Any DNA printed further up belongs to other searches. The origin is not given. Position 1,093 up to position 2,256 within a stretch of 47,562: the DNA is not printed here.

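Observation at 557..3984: Candidate undescribed surface-protein export locus: TPR + beta-barrel OM protein with three downstream signal-peptide proteins of unknown family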

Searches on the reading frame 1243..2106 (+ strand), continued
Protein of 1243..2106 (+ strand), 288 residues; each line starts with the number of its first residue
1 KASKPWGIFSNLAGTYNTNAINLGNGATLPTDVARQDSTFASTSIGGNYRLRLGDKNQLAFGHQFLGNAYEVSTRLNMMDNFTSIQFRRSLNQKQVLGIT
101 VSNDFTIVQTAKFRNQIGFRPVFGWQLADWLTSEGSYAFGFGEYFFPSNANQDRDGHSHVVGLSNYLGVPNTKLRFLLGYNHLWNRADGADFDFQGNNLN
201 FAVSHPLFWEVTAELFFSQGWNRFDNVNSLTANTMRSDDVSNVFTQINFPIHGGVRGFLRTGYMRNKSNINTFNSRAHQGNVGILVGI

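Call 40: search_protein_families(library=pfam, proteins=[P0016, P0019, P0024, P0046, P0069, P0080, P0103, P0115, P0133, P0151], max_evalue=0.01)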
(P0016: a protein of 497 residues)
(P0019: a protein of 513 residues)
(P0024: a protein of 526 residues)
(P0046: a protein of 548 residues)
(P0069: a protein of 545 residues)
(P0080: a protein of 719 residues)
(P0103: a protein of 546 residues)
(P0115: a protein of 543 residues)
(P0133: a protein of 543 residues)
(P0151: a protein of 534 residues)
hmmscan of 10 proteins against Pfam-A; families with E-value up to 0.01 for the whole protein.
P0016 (497 aa): 16 families
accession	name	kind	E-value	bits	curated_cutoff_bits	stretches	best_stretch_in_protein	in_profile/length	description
PF07719.23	TPR_2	-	8e-15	54.1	27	2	139-165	7-33/34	Tetratricopeptide repeat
PF00515.34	TPR_1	-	8.2e-15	54.4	27.8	2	31-63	1-33/34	Tetratricopeptide repeat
PF14559.12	TPR_19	-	3.3e-14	53.4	25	1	42-94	2-54/68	Tetratricopeptide repeat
PF13432.12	TPR_16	-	9e-13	48.8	32.7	1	35-93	1-59/65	Tetratricopeptide repeat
PF13181.12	TPR_8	-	1.9e-12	46.7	25.7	1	139-165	7-33/34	Tetratricopeptide repeat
PF13424.12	TPR_12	-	2.5e-11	44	30.1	1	71-122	9-68/77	Tetratricopeptide repeat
PF13428.12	TPR_14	-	4.1e-11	42.8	23.5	0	33-66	3-36/44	Tetratricopeptide repeat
PF13176.12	TPR_7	-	4.8e-10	39.2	27.9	0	138-165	4-33/36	Tetratricopeptide repeat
PF07721.20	TPR_4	-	1.7e-07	31.6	27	0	70-89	6-25/26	Tetratricopeptide repeat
PF13374.12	TPR_10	-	2.9e-07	30.7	27.5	0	139-160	8-29/42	Tetratricopeptide repeat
PF12895.13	ANAPC3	-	1.3e-06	29.1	27.2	1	26-90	19-81/82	Anaphase-promoting complex, cyclosome, subunit 3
PF13174.12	TPR_6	-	2.1e-06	28.4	26.3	0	33-63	2-32/33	Tetratricopeptide repeat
PF20308.4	TPR-S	-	0.002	19.1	27.6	1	46-101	1-53/102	Tetratricopeptide Repeats-Sensor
PF23300.3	HEAT_Nup120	-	0.0036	17.6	29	0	139-161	32-54/170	Nucleoporin Nup120, HEAT repeats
PF13371.12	TPR_9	-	0.0041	17.5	35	0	42-89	6-53/73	Tetratricopeptide repeat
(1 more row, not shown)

P0019 (513 aa): 12 families
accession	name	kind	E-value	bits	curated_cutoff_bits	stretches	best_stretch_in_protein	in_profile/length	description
PF13432.12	TPR_16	-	3.5e-12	47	32.7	3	38-93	2-57/65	Tetratricopeptide repeat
PF14559.12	TPR_19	-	1.4e-09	38.6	25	1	117-166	7-56/68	Tetratricopeptide repeat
PF13428.12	TPR_14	-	2.5e-07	31.1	23.5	0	140-167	6-33/44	Tetratricopeptide repeat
PF07719.23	TPR_2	-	1.7e-06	28.1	27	1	140-167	6-33/34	Tetratricopeptide repeat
PF13181.12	TPR_8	-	8.2e-06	26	25.7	1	140-167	6-33/34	Tetratricopeptide repeat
PF13414.12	TPR_11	-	0.00018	21.5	26.8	0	142-167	1-26/42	TPR repeat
PF10082.15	BBP2_2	-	0.00074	18.9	23.7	0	460-512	325-377/378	Putative beta-barrel porin 2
PF11059.14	DUF2860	-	0.00082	19.1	22.9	1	374-509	160-291/294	Protein of unknown function (DUF2860)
PF04575.19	SlipAM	-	0.00089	19.3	22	1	371-503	147-278/288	Surface lipoprotein assembly modifier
PF13424.12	TPR_12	-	0.00092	19.8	30.1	1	117-165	26-75/77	Tetratricopeptide repeat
PF21545.3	T7SS_EccA1_N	-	0.0011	18.7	27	1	140-211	173-246/272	T7SS, ESX-1 secretion system protein EccA1, N-terminal domain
PF10677.15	DUF2490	-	0.0035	17.5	29.8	0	318-372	17-70/186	Protein of unknown function (DUF2490)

P0024 (526 aa): 15 families
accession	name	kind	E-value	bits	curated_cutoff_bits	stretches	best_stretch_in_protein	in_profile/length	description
PF13432.12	TPR_16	-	7.7e-13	49.1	32.7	2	139-202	3-65/65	Tetratricopeptide repeat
PF07719.23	TPR_2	-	4.8e-09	36.1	27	1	139-163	7-31/34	Tetratricopeptide repeat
PF13428.12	TPR_14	-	2.7e-07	31.1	23.5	1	139-175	7-42/44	Tetratricopeptide repeat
PF13424.12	TPR_12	-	6e-07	30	30.1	2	135-196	5-73/77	Tetratricopeptide repeat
PF14559.12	TPR_19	-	2.1e-06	28.4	25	1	113-165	5-57/68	Tetratricopeptide repeat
PF11059.14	DUF2860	-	1.3e-05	25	22.9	1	383-522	160-291/294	Protein of unknown function (DUF2860)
PF12895.13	ANAPC3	-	1.6e-05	25.6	27.2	0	92-158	13-81/82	Anaphase-promoting complex, cyclosome, subunit 3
PF07721.20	TPR_4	-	0.0002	22.1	27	1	135-158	3-26/26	Tetratricopeptide repeat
PF00515.34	TPR_1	-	0.00022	21.4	27.8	0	139-163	7-31/34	Tetratricopeptide repeat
PF13174.12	TPR_6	-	0.0014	19.6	26.3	0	139-162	6-29/33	Tetratricopeptide repeat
PF20308.4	TPR-S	-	0.0019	19.2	27.6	0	47-101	2-53/102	Tetratricopeptide Repeats-Sensor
PF04733.20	Coatomer_E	-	0.002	18.1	21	1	142-199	210-267/290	Coatomer epsilon subunit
PF13371.12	TPR_9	-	0.0024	18.3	35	0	42-68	40-66/73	Tetratricopeptide repeat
PF13374.12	TPR_10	-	0.0075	16.7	27.5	1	139-162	8-31/42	Tetratricopeptide repeat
PF04575.19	SlipAM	-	0.0083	16.1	22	0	337-515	108-277/288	Surface lipoprotein assembly modifier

P0046 (548 aa): 10 families
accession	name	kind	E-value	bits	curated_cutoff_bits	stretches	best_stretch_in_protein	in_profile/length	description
PF13432.12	TPR_16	-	1.5e-12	48.1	32.7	2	63-123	3-63/65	Tetratricopeptide repeat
PF04575.19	SlipAM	-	1.1e-08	35.4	22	1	300-537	51-277/288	Surface lipoprotein assembly modifier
PF00515.34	TPR_1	-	7.3e-08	32.4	27.8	1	165-189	7-31/34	Tetratricopeptide repeat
PF07719.23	TPR_2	-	8.2e-08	32.2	27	1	165-189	7-31/34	Tetratricopeptide repeat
PF13424.12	TPR_12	-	1.5e-07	31.9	30.1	1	139-188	24-74/77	Tetratricopeptide repeat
PF13181.12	TPR_8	-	7.4e-06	26.2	25.7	1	165-190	7-32/34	Tetratricopeptide repeat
PF13428.12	TPR_14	-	8.4e-06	26.4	23.5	0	164-190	6-32/44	Tetratricopeptide repeat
PF14559.12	TPR_19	-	3.1e-05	24.6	25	1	137-204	3-66/68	Tetratricopeptide repeat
PF21545.3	T7SS_EccA1_N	-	6.3e-05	22.8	27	0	125-225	132-236/272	T7SS, ESX-1 secretion system protein EccA1, N-terminal domain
PF13176.12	TPR_7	-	0.00016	22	27.9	0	164-190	4-32/36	Tetratricopeptide repeat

P0069 (545 aa): 12 families
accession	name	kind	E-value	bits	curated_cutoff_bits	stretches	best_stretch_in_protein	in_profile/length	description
PF14559.12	TPR_19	-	9.6e-11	42.3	25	2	169-220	2-52/68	Tetratricopeptide repeat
PF13432.12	TPR_16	-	3e-10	40.8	32.7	2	63-116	4-57/65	Tetratricopeptide repeat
PF13428.12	TPR_14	-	4.3e-10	39.7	23.5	1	164-202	7-44/44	Tetratricopeptide repeat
PF13174.12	TPR_6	-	5.9e-08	33.3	26.3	0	164-191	6-33/33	Tetratricopeptide repeat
PF13181.12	TPR_8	-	9.2e-08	32.1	25.7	1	164-190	7-33/34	Tetratricopeptide repeat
PF13424.12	TPR_12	-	1e-07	32.4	30.1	2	159-219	4-71/77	Tetratricopeptide repeat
PF07719.23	TPR_2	-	1.7e-07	31.2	27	1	164-190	7-33/34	Tetratricopeptide repeat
PF00515.34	TPR_1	-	1.9e-05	24.7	27.8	1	164-190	7-33/34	Tetratricopeptide repeat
PF25062.1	ARM_TT21_N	-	0.0017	18.5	40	0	68-114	6-51/222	Tetratricopeptide repeat protein 21 N-terminal ARM repeat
PF13374.12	TPR_10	-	0.002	18.5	27.5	1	164-187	8-31/42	Tetratricopeptide repeat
PF23914.1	TPR_CcmH_CycH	-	0.0053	17.1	42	0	163-224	55-118/158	Cytochrome c-type biogenesis protein H TPR domain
PF21545.3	T7SS_EccA1_N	-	0.0058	16.4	27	0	164-234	174-246/272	T7SS, ESX-1 secretion system protein EccA1, N-terminal domain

P0080 (719 aa): 4 families
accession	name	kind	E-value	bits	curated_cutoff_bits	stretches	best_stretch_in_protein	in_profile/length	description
PF07719.23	TPR_2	-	3.9e-06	27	27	0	106-131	2-27/34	Tetratricopeptide repeat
PF14559.12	TPR_19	-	4.8e-05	24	25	0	85-137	5-57/68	Tetratricopeptide repeat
PF13432.12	TPR_16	-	0.00023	22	32.7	0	85-133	11-59/65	Tetratricopeptide repeat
PF00515.34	TPR_1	-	0.00042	20.5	27.8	0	106-131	2-27/34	Tetratricopeptide repeat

P0103 (546 aa): 11 families
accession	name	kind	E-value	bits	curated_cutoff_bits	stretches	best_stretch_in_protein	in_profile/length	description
PF13432.12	TPR_16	-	1.6e-09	38.5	32.7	2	111-174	2-64/65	Tetratricopeptide repeat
PF07719.23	TPR_2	-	1.7e-07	31.3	27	1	145-174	5-34/34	Tetratricopeptide repeat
PF14559.12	TPR_19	-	7e-07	29.9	25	1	117-180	2-64/68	Tetratricopeptide repeat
PF13525.12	YfiO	-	3.7e-05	24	25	1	113-194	12-95/203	Outer membrane lipoprotein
PF13176.12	TPR_7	-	4.6e-05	23.6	27.9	1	145-177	3-35/36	Tetratricopeptide repeat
PF23914.1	TPR_CcmH_CycH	-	4.7e-05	23.7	42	1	140-205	49-113/158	Cytochrome c-type biogenesis protein H TPR domain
PF13428.12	TPR_14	-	0.00012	22.9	23.5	1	143-178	3-38/44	Tetratricopeptide repeat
PF13181.12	TPR_8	-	0.00014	22.2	25.7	1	142-174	2-34/34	Tetratricopeptide repeat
PF17874.7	TPR_MalT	-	0.00052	19.8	45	1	129-215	28-116/336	MalT-like TPR region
PF00515.34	TPR_1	-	0.0016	18.6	27.8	1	147-174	7-34/34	Tetratricopeptide repeat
PF04575.19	SlipAM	-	0.0036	17.3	22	1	415-540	155-282/288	Surface lipoprotein assembly modifier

P0115 (543 aa): 15 families
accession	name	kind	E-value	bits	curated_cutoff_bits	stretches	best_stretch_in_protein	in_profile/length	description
PF14559.12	TPR_19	-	8e-10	39.4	25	2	62-112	2-52/68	Tetratricopeptide repeat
PF13414.12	TPR_11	-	9.2e-10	38.5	26.8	0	92-128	1-37/42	TPR repeat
PF13432.12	TPR_16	-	1e-08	35.9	32.7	2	58-119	4-65/65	Tetratricopeptide repeat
PF12895.13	ANAPC3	-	1.2e-08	35.5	27.2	1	64-143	2-80/82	Anaphase-promoting complex, cyclosome, subunit 3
PF13428.12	TPR_14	-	1.9e-08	34.6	23.5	1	59-90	9-40/44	Tetratricopeptide repeat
PF13176.12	TPR_7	-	2.1e-08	34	27.9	1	158-183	4-31/36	Tetratricopeptide repeat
PF00515.34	TPR_1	-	3.6e-07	30.2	27.8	0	159-183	7-31/34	Tetratricopeptide repeat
PF07719.23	TPR_2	-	7.3e-07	29.3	27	1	159-183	7-31/34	Tetratricopeptide repeat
PF13181.12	TPR_8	-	5.3e-06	26.6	25.7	0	159-183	7-31/34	Tetratricopeptide repeat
PF13424.12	TPR_12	-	1.1e-05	26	30.1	2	136-182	27-74/77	Tetratricopeptide repeat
PF16918.11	PknG_TPR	-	0.00022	20.5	27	1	78-180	48-155/340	Protein kinase G tetratricopeptide repeat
PF14561.12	TPR_20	-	0.00087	20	25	0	69-108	6-45/90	Tetratricopeptide repeat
PF21545.3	T7SS_EccA1_N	-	0.0014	18.4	27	0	89-150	172-236/272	T7SS, ESX-1 secretion system protein EccA1, N-terminal domain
PF12569.14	NatA_aux_su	-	0.0053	16.2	33.3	0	129-233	14-115/515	N-terminal acetyltransferase A, auxiliary subunit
PF13429.12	TPR_15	-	0.0098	15.8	26.2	1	44-145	139-240/280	Tetratricopeptide repeat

P0133 (543 aa): 16 families
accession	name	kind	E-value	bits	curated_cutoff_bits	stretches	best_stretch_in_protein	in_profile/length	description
PF13432.12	TPR_16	-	2.5e-17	63.4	32.7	2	122-182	3-63/65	Tetratricopeptide repeat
PF14559.12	TPR_19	-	1.2e-13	51.5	25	3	127-182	2-57/68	Tetratricopeptide repeat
PF07719.23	TPR_2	-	3.6e-13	49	27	1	156-182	7-33/34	Tetratricopeptide repeat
PF00515.34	TPR_1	-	1e-11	44.6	27.8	1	156-181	7-32/34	Tetratricopeptide repeat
PF13428.12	TPR_14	-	3.8e-11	42.9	23.5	1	156-182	7-33/44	Tetratricopeptide repeat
PF13181.12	TPR_8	-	4.4e-09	36.2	25.7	1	156-181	7-32/34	Tetratricopeptide repeat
PF13424.12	TPR_12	-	1e-08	35.7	30.1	1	133-179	27-74/77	Tetratricopeptide repeat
PF13176.12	TPR_7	-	8.6e-07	29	27.9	1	155-182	4-33/36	Tetratricopeptide repeat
PF13371.12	TPR_9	-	1.3e-06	28.7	35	1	59-106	6-53/73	Tetratricopeptide repeat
PF23914.1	TPR_CcmH_CycH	-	6.6e-06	26.5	42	1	72-117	40-85/158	Cytochrome c-type biogenesis protein H TPR domain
PF07721.20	TPR_4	-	1.1e-05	26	27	0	85-106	4-25/26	Tetratricopeptide repeat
PF13431.12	TPR_17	-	0.00018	22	24.4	0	71-102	2-33/34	Tetratricopeptide repeat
PF13374.12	TPR_10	-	0.00021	21.6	27.5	0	156-179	8-31/42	Tetratricopeptide repeat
PF13174.12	TPR_6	-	0.00023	22.1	26.3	0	156-181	6-31/33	Tetratricopeptide repeat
PF12895.13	ANAPC3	-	0.00031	21.4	27.2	0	123-175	30-81/82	Anaphase-promoting complex, cyclosome, subunit 3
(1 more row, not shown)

P0151 (534 aa): 14 families
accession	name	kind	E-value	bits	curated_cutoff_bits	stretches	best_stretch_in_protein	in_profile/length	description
PF13432.12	TPR_16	-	3.6e-15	56.5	32.7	3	56-116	5-65/65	Tetratricopeptide repeat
PF14559.12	TPR_19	-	5.9e-12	46.2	25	3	58-119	1-62/68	Tetratricopeptide repeat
PF07719.23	TPR_2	-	9e-11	41.5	27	1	162-188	7-33/34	Tetratricopeptide repeat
PF13428.12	TPR_14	-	8.8e-10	38.7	23.5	0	162-188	7-33/44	Tetratricopeptide repeat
PF00515.34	TPR_1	-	6.8e-07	29.3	27.8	0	163-188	8-33/34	Tetratricopeptide repeat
PF13181.12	TPR_8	-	1.8e-05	24.9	25.7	0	162-187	7-32/34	Tetratricopeptide repeat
PF11059.14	DUF2860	-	6e-05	22.8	22.9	1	386-532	154-293/294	Protein of unknown function (DUF2860)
PF13424.12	TPR_12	-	7e-05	23.4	30.1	1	146-186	35-75/77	Tetratricopeptide repeat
PF12895.13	ANAPC3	-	0.00037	21.1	27.2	0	61-107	36-81/82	Anaphase-promoting complex, cyclosome, subunit 3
PF07721.20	TPR_4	-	0.0008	20.2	27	0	82-106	1-25/26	Tetratricopeptide repeat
PF04575.19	SlipAM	-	0.0023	18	22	1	398-524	156-278/288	Surface lipoprotein assembly modifier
PF09613.16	HrpB1_HrpK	-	0.0093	16.1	29.3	0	48-89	45-86/126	Bacterial type III secretion protein (HrpB1_HrpK)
PF04733.20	Coatomer_E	-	0.0093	15.9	21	0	163-227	208-272/290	Coatomer epsilon subunit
PF13414.12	TPR_11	-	0.0098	16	26.8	0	61-96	7-42/42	TPR repeat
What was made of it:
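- On T11SS / Slam OMP (PF04575 SlipAM): P0046 scores 35.4 bits on SlipAM against a cut-off of 22 (call 40).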

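Call 47: find_encoding_contigs(protein=P0016, flank=6000, max_places=2)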
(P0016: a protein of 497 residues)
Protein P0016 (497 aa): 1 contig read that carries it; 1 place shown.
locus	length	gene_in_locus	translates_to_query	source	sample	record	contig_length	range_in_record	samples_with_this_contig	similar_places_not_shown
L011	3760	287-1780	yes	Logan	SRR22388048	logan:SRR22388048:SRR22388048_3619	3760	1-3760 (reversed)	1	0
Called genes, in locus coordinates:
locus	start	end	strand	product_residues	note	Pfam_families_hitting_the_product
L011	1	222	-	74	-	?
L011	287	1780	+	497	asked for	PF00515:TPR_1 (faint), PF07719:TPR_2 (faint), PF12895:ANAPC3 (faint), PF13174:TPR_6 (faint), PF13181:TPR_8 (faint), PF13374:TPR_10 (faint), PF13432:TPR_16, PF14559:TPR_19, +5 more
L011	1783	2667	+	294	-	-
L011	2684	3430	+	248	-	-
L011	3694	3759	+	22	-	?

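Call 48: find_encoding_contigs(protein=P0046, flank=6000, max_places=2)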
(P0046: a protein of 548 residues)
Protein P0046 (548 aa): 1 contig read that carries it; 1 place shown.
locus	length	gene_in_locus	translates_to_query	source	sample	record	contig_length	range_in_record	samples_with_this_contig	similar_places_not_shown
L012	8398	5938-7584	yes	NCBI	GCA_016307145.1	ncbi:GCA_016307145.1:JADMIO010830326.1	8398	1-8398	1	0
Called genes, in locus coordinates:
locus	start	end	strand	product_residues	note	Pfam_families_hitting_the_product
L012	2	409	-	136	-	?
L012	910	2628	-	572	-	PF09346:SMI1_KNR4 (weak)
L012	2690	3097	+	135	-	-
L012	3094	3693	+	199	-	-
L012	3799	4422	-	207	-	-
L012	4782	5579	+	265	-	PF07963:N_methyl (faint), PF07596:SBP_bac_10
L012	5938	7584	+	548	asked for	PF00515:TPR_1 (faint), PF07719:TPR_2 (faint), PF13181:TPR_8 (faint), PF13424:TPR_12 (faint), PF13428:TPR_14 (faint), PF13432:TPR_16 (weak), PF04575:SlipAM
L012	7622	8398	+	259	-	?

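Call 51: find_related_loci(query=A1, collection=metagenome_contigs, flank=5000)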
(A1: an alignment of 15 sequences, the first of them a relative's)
Query A1 (473 aa) in metagenome_contigs; peptide patterns used: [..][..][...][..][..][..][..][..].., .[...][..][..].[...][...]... (x = any residue, [..] = any of these).
148 stretches matched a pattern; 1 encode a relative of the query (tblastn E <= 1e-3); 1 distinct loci.
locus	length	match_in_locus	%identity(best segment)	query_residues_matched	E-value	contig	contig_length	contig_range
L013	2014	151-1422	51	10-470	7e-166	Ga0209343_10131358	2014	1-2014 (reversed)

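Call 52: find_encoding_contigs(protein=P0017, flank=6000, max_places=2)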
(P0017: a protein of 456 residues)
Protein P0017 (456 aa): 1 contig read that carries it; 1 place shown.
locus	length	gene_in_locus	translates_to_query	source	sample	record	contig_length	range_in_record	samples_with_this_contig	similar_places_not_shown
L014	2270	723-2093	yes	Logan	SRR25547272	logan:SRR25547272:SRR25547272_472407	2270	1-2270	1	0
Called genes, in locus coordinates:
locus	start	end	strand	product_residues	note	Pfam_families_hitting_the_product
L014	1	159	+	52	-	?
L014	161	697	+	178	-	-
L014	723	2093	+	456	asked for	PF13424:TPR_12 (faint), PF13428:TPR_14 (faint), PF13431:TPR_17 (faint), PF00515:TPR_1 (faint), PF07719:TPR_2 (faint), PF13414:TPR_11 (weak), PF13432:TPR_16, PF14559:TPR_19, +3 more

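Call 53: find_encoding_contigs(protein=P0019, flank=6000, max_places=2)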
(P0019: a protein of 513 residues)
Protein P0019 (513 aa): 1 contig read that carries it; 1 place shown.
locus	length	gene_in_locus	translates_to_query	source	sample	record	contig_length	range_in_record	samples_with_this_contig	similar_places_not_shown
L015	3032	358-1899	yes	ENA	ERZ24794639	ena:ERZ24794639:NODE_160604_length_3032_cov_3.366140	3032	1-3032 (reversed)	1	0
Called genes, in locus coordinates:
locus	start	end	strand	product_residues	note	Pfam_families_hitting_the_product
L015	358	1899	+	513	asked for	PF07719:TPR_2 (faint), PF13181:TPR_8 (faint), PF13428:TPR_14 (faint), PF13432:TPR_16 (weak), PF14559:TPR_19 (weak)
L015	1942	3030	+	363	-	?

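Call 54: find_encoding_contigs(protein=P0024, flank=6000, max_places=2)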
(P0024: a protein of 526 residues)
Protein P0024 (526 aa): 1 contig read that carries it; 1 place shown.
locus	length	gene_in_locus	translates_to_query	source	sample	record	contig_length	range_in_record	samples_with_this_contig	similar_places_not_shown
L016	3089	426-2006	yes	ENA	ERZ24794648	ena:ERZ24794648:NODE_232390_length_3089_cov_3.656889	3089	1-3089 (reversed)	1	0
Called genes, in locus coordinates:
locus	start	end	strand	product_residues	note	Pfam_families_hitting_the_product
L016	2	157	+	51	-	?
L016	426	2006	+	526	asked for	PF07719:TPR_2 (faint), PF13424:TPR_12 (faint), PF13428:TPR_14 (faint), PF13432:TPR_16 (faint), PF14559:TPR_19 (faint)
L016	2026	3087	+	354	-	?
